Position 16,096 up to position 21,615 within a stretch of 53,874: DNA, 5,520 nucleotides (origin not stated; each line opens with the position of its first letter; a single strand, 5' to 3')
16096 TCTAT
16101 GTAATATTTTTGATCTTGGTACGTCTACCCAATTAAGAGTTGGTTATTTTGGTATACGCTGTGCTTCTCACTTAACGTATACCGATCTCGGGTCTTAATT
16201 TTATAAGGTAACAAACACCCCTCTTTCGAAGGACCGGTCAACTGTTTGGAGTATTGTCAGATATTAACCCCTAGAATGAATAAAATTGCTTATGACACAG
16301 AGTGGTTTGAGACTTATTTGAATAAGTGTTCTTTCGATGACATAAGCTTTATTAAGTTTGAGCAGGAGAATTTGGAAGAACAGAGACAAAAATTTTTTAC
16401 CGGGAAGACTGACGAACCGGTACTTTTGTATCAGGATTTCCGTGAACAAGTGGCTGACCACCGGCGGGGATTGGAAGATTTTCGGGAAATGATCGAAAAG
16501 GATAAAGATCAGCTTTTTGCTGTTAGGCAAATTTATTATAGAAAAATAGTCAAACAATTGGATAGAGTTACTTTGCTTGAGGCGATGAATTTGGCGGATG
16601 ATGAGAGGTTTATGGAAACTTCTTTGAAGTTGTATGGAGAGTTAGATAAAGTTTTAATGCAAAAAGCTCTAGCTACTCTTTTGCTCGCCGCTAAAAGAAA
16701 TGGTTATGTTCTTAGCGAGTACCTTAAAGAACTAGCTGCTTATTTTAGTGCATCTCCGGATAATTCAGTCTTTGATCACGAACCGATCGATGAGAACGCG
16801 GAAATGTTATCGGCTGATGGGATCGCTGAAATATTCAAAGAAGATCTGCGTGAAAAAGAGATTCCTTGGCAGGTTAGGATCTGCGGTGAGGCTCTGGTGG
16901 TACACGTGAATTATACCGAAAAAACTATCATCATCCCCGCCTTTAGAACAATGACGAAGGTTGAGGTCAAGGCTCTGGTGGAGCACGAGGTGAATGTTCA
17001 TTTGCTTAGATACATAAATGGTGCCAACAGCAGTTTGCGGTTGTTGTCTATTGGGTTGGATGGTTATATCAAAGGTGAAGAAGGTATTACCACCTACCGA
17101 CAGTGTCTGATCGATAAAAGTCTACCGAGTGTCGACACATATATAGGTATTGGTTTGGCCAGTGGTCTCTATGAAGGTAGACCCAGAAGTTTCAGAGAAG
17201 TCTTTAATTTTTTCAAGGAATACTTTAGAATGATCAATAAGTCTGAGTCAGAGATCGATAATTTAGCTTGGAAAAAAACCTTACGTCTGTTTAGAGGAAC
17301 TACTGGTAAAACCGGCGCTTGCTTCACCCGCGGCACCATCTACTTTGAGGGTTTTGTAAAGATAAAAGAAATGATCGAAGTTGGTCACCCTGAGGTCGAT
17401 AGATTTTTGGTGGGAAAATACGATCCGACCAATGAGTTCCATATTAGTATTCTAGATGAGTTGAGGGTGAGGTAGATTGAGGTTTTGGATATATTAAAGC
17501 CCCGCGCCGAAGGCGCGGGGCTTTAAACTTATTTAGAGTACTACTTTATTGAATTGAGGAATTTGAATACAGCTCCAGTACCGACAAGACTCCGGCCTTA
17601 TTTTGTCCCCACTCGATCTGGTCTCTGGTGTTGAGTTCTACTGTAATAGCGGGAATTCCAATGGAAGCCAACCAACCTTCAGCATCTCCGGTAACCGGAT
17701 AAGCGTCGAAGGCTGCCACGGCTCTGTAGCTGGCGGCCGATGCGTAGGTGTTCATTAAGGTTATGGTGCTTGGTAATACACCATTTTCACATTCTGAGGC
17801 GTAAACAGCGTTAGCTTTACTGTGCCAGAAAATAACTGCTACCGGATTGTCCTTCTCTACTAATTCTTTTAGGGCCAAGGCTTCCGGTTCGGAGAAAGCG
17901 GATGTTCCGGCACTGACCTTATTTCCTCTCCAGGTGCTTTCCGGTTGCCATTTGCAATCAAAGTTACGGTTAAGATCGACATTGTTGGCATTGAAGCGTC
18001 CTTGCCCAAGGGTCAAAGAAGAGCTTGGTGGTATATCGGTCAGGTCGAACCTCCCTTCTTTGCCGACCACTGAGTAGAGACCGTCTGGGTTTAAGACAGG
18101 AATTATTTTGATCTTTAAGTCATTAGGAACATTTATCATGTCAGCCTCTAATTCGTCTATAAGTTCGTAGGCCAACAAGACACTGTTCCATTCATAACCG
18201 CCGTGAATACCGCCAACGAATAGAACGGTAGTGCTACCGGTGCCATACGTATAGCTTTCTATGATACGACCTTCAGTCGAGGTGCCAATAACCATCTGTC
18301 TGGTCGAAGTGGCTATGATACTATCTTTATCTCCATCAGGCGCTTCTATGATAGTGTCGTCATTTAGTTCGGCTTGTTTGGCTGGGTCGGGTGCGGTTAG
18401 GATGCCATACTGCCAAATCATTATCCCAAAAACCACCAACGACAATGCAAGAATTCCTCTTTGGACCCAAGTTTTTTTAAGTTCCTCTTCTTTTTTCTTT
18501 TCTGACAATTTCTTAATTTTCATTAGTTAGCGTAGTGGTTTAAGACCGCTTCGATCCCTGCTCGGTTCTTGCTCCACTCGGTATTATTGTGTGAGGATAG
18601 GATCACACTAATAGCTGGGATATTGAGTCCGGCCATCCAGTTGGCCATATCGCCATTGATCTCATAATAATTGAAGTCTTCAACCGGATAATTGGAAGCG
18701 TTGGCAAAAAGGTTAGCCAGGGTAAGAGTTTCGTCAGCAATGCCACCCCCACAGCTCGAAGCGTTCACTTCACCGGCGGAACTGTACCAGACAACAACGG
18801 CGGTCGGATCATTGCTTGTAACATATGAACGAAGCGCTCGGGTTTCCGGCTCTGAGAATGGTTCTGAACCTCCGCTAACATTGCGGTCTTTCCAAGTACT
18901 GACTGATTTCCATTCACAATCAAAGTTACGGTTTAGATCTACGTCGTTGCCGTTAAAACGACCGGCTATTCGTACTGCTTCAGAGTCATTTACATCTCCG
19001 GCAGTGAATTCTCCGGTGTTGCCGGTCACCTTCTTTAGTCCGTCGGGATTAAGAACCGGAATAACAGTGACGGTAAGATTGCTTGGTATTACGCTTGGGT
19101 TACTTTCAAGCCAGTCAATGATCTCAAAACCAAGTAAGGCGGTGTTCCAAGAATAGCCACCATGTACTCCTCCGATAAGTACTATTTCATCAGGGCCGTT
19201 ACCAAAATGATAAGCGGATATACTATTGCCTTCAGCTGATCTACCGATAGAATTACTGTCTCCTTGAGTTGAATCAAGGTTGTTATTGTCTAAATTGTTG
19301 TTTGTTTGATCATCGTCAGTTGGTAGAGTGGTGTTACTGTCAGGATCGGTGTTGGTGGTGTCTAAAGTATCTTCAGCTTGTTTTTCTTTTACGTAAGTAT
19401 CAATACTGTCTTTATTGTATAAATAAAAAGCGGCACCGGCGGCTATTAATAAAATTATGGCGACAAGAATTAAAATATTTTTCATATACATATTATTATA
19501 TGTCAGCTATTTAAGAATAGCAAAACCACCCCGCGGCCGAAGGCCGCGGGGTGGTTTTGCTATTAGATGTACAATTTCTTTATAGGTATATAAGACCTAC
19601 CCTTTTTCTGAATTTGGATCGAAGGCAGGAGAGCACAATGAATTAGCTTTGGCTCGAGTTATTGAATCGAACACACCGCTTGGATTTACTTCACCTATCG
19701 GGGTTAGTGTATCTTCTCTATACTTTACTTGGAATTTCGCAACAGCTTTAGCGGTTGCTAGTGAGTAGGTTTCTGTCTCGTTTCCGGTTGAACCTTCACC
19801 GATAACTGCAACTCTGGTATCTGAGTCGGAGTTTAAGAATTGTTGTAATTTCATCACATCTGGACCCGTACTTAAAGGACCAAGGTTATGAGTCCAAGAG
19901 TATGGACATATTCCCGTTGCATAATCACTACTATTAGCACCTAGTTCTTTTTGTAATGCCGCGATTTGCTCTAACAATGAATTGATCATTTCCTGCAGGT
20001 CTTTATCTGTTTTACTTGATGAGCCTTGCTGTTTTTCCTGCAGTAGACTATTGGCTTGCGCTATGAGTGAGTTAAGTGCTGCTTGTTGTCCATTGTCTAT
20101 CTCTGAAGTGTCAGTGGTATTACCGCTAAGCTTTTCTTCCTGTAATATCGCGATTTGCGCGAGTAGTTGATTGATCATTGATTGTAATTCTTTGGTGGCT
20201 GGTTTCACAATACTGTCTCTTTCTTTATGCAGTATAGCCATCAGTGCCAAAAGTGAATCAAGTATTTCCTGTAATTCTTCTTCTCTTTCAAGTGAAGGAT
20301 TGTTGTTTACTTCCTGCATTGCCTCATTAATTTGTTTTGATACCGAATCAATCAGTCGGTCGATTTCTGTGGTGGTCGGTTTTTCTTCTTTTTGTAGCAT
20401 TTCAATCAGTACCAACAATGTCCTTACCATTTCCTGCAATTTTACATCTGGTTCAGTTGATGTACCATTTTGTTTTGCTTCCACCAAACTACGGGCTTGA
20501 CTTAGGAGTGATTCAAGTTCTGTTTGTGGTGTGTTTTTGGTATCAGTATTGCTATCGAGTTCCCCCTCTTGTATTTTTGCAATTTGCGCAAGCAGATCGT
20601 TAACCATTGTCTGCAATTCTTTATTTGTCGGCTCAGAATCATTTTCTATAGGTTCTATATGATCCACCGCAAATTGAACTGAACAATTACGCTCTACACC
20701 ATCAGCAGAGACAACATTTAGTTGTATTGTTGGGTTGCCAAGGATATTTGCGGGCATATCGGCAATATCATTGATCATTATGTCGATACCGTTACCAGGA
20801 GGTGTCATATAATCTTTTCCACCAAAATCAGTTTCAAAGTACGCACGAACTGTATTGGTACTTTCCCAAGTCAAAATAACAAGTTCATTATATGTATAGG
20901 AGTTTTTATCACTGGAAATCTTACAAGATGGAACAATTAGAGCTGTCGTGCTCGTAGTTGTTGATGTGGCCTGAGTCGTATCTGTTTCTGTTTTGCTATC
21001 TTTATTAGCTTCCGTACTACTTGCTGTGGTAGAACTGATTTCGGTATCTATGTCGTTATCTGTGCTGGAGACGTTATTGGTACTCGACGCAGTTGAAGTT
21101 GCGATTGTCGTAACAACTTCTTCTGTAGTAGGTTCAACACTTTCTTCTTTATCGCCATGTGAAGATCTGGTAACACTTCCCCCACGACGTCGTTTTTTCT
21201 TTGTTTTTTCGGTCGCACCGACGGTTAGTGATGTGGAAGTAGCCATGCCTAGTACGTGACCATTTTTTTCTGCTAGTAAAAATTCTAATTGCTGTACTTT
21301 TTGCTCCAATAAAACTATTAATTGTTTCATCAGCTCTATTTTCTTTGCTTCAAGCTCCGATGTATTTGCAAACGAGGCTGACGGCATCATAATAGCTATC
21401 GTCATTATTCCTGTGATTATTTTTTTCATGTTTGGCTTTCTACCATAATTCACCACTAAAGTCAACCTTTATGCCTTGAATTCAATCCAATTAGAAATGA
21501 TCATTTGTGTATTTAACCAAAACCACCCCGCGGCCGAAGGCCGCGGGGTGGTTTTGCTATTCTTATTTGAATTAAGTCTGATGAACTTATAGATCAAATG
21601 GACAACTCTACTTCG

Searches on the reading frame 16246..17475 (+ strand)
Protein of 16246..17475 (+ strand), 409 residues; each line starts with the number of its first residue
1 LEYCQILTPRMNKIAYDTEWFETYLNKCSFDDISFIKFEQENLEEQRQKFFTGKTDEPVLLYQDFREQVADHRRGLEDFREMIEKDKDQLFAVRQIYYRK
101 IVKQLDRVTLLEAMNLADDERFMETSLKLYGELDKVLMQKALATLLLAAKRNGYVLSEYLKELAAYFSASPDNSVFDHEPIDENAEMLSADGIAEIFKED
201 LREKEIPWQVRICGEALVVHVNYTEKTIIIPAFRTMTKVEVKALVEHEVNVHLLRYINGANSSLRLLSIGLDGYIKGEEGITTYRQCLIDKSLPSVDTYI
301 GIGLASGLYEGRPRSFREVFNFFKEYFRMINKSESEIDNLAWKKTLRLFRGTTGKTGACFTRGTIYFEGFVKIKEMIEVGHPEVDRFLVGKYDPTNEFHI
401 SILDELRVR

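Call 10: search_protein_families(library=pfam, proteins=[window:16246-17475:+], max_evalue=0.001)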
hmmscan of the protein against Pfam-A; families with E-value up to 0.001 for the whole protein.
window:16246-17475:+ (409 aa): 1 family
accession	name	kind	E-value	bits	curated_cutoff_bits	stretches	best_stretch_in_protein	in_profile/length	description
PF08014.17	MATCAP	-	9.8e-29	100.9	27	1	50-395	3-323/365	Microtubule-associated tyrosine carboxypeptidase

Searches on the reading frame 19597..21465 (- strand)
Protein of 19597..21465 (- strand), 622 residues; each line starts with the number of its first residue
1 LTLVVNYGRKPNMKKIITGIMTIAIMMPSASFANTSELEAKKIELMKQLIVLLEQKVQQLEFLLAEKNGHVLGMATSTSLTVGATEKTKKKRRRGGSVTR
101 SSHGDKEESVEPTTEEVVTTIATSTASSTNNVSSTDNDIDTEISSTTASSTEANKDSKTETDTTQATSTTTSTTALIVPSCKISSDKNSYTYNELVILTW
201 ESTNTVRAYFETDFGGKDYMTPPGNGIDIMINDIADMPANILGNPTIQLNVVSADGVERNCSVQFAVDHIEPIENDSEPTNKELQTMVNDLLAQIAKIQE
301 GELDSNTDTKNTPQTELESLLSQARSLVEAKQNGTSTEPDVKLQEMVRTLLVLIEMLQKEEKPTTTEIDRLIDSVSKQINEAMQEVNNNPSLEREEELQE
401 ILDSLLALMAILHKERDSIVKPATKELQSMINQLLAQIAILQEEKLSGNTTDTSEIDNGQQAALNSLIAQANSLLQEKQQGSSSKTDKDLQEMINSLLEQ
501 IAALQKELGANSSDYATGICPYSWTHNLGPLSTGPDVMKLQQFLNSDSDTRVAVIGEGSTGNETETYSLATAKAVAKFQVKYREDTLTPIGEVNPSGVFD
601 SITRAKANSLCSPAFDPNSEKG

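Call 10: search_protein_families(library=pfam, proteins=[window:19597-21465:-], max_evalue=0.001)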
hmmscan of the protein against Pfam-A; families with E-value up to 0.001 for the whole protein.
window:19597-21465:- (622 aa): 1 family
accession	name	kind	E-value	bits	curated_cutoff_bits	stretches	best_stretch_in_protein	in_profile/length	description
PF24571.2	HEAT_SCC3-SA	-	0.0003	21.3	25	1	309-428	120-236/261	Cohesin subunit SCC3/SA, HEAT-repeats domain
